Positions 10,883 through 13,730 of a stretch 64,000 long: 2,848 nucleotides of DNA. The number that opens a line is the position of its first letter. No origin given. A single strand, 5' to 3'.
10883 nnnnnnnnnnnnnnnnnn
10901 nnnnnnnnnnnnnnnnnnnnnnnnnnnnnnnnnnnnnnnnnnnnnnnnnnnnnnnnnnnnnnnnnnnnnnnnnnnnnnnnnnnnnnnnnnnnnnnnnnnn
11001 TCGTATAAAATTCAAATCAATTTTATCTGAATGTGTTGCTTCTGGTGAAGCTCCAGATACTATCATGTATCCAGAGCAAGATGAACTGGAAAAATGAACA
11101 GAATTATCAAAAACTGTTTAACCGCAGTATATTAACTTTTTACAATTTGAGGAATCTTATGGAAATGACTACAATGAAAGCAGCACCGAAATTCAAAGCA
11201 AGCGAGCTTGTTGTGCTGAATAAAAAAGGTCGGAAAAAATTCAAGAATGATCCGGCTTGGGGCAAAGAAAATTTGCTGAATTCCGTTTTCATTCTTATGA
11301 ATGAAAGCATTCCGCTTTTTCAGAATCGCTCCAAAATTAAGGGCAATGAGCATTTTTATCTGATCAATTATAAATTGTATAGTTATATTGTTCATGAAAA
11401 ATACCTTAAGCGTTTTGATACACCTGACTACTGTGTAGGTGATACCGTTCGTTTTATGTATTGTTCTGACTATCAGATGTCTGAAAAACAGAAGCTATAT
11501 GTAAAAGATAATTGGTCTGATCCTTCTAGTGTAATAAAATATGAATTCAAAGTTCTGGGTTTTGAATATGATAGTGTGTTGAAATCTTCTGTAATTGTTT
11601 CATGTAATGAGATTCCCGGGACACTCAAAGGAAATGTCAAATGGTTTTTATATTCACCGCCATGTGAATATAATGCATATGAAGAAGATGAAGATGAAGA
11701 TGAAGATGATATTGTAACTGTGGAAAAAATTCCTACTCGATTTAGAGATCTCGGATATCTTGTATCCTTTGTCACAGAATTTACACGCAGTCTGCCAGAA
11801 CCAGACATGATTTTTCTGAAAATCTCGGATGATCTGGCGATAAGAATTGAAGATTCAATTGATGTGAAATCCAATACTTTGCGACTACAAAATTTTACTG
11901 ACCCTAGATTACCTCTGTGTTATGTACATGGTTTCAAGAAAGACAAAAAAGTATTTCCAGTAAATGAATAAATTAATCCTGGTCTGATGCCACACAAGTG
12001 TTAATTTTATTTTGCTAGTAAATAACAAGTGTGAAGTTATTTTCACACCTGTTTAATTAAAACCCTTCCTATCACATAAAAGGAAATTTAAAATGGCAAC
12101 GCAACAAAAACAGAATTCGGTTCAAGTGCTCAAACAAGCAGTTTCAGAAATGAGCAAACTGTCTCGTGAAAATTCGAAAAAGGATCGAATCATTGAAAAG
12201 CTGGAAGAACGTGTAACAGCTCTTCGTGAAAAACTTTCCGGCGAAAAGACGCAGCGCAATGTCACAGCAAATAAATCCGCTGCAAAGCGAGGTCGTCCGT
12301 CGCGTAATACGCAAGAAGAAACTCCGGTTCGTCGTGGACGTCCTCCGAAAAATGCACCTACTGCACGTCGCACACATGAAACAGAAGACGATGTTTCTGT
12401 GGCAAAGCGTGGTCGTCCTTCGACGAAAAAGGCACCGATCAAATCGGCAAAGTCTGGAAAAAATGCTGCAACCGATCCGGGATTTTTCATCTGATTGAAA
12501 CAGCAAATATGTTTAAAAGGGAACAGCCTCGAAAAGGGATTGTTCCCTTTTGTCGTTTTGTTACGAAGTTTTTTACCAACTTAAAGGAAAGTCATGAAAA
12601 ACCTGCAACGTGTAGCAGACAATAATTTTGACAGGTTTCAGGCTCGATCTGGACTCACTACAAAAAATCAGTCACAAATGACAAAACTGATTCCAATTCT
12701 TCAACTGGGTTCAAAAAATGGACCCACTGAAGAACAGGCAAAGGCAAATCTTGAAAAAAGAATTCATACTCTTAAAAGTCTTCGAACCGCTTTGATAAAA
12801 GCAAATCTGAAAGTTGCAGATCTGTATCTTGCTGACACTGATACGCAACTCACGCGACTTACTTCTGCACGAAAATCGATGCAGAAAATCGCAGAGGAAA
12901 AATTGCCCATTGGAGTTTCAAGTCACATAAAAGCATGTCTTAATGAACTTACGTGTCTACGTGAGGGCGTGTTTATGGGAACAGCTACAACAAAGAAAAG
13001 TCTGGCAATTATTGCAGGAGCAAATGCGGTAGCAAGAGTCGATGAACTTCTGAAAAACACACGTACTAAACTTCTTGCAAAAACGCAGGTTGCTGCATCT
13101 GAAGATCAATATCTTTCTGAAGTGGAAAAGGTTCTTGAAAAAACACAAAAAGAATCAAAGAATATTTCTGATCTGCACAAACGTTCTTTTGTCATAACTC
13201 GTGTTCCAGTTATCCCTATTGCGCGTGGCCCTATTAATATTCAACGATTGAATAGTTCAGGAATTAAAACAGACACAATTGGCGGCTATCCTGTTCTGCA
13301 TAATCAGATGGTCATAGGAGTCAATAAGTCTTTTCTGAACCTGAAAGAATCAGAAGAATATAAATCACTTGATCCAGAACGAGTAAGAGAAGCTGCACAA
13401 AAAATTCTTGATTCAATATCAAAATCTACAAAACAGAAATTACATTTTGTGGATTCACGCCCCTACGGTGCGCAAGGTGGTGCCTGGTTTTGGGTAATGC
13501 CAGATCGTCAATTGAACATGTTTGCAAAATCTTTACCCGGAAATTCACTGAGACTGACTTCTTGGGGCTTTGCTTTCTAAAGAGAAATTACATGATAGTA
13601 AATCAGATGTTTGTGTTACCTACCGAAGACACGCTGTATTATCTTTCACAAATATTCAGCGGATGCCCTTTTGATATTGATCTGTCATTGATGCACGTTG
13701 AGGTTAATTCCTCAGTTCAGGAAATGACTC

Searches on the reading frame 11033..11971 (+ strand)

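Call 8: search_protein_families(library=pfam, proteins=[window:11033-11971:+], max_evalue=0.1)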
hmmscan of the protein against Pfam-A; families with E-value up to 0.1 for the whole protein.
window:11033-11971:+ (312 aa): 1 family
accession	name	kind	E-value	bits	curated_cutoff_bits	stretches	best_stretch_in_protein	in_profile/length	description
PF18928.5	DUF5677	-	0.032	14.7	27.1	1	21-122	63-150/166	Family of unknown function (DUF5677)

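Call 11: search_protein_families(library=phrogs, proteins=[window:11033-11971:+], max_evalue=0.01)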
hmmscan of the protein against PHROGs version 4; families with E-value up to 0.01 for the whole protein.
window:11033-11971:+ (312 aa): 0 families

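Call 117: search_protein_families(library=ncbifam, proteins=[window:11033-11971:+], max_evalue=0.01)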
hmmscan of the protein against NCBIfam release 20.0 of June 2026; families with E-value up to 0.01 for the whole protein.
window:11033-11971:+ (312 aa): 0 families

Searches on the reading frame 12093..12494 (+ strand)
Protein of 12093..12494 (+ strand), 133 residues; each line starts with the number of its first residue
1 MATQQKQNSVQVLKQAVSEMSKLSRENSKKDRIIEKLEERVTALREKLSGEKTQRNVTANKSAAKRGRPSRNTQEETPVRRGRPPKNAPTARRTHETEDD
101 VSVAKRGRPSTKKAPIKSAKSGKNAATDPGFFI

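Call 8: search_protein_families(library=pfam, proteins=[window:12093-12494:+], max_evalue=0.1)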
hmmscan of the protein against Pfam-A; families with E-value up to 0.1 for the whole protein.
window:12093-12494:+ (133 aa): 7 families
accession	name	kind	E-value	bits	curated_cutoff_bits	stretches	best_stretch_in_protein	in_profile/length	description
PF23959.1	DUF7288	-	0.0028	18.5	27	1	12-114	61-154/184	Family of unknown function (DUF7288)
PF02178.24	AT_hook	-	0.0037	17.4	17.4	0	80-89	3-12/13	AT hook motif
PF18504.6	Csm1_N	-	0.019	15.8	26.3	1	12-58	20-67/70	Csm1 N-terminal domain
PF23922.1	DUF7261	-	0.028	15.1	27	1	5-67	51-113/169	Family of unknown function (DUF7261)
PF08647.16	BRE1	-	0.051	14.1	27.9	1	13-50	54-91/95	BRE1 E3 ubiquitin ligase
PF13870.11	CCDC113_CCDC96_CC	-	0.051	13.7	31.6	1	5-61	71-127/177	CCDC113/CCDC96, coiled-coil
PF02318.22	FYVE_2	-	0.066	13.8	27.2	1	29-63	17-51/118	FYVE-type zinc finger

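Call 11: search_protein_families(library=phrogs, proteins=[window:12093-12494:+], max_evalue=0.01)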
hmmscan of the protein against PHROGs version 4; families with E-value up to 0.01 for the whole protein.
window:12093-12494:+ (133 aa): 0 families

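Call 26: search_dna_similar(query=window:12093-12494:+, collection=phages, mode=protein, max_evalue=0.01, max_rows=30)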
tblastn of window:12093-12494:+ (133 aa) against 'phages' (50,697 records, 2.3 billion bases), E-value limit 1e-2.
Records with a match: 2; places in all: 2; records where one place covers at least 80% of the query: 0.
Best place of each record, by identity: <60% 2.
By first word of the organism name: Ralstonia 2.
By host as written in the record: - 2.
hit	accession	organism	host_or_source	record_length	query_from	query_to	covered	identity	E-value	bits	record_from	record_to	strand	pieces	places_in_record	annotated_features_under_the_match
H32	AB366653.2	Ralstonia phage phiRSL1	-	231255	1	48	36%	44.4%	1e-3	43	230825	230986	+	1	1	hypothetical protein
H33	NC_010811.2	Ralstonia phage phiRSL1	-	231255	1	48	36%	44.4%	1e-3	43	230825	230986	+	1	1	hypothetical protein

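Call 27: get_annotated_region(hit=H33, flank=1500)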
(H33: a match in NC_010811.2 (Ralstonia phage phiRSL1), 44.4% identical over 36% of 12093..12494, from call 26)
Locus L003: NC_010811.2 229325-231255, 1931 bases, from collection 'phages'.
description: Ralstonia phage RSL1, complete genome.
organism: Ralstonia phage phiRSL1 (NCBI taxid 1980924)
taxonomy: Viruses; Duplodnaviria; Heunggongvirae; Uroviricota; Caudoviricetes; Mieseafarmvirus; Mieseafarmvirus RSL1
host: -; source: -; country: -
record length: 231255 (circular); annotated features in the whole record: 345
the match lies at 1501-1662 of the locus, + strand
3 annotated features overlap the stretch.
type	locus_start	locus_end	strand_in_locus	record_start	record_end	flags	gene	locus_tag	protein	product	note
CDS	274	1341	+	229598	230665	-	-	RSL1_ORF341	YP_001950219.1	hypothetical protein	ORF341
CDS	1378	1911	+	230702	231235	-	-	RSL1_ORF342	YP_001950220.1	hypothetical protein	ORF342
CDS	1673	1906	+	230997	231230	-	-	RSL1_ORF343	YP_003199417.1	hypothetical protein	ORF343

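Call 95: search_protein_families(library=pfam, proteins=[L003:1498-1908:+], max_evalue=1)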
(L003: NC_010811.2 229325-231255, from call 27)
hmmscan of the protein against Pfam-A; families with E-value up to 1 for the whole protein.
L003:1498-1908:+ (137 aa): 1 family
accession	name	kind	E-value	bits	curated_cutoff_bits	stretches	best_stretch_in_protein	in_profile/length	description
PF16046.10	FAM76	-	0.00013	22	28.5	1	11-86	210-285/298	FAM76 protein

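Call 117: search_protein_families(library=ncbifam, proteins=[window:12093-12494:+], max_evalue=0.01)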
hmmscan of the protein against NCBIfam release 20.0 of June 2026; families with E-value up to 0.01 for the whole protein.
window:12093-12494:+ (133 aa): 0 families

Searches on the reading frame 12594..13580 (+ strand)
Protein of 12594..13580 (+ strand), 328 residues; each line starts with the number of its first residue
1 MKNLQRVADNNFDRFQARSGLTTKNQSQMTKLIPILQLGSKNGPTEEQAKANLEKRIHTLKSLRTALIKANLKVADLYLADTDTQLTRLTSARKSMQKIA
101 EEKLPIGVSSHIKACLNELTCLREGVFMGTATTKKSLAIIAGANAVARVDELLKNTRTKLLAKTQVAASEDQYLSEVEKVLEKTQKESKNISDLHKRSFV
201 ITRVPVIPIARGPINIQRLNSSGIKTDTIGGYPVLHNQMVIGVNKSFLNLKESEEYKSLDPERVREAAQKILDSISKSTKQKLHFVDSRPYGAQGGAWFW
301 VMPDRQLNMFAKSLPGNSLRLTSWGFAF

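Call 8: search_protein_families(library=pfam, proteins=[window:12594-13580:+], max_evalue=0.1)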
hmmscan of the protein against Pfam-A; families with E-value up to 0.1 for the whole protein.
window:12594-13580:+ (328 aa): 1 family
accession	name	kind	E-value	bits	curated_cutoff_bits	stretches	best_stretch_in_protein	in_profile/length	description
PF14638.11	FNIP_C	-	0.02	14.9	25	1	48-124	48-122/189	Folliculin-interacting protein C-terminus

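Call 11: search_protein_families(library=phrogs, proteins=[window:12594-13580:+], max_evalue=0.01)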
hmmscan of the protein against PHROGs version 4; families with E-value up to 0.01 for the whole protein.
window:12594-13580:+ (328 aa): 0 families

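Call 117: search_protein_families(library=ncbifam, proteins=[window:12594-13580:+], max_evalue=0.01)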
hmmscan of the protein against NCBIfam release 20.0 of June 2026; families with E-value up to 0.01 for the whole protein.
window:12594-13580:+ (328 aa): 0 families
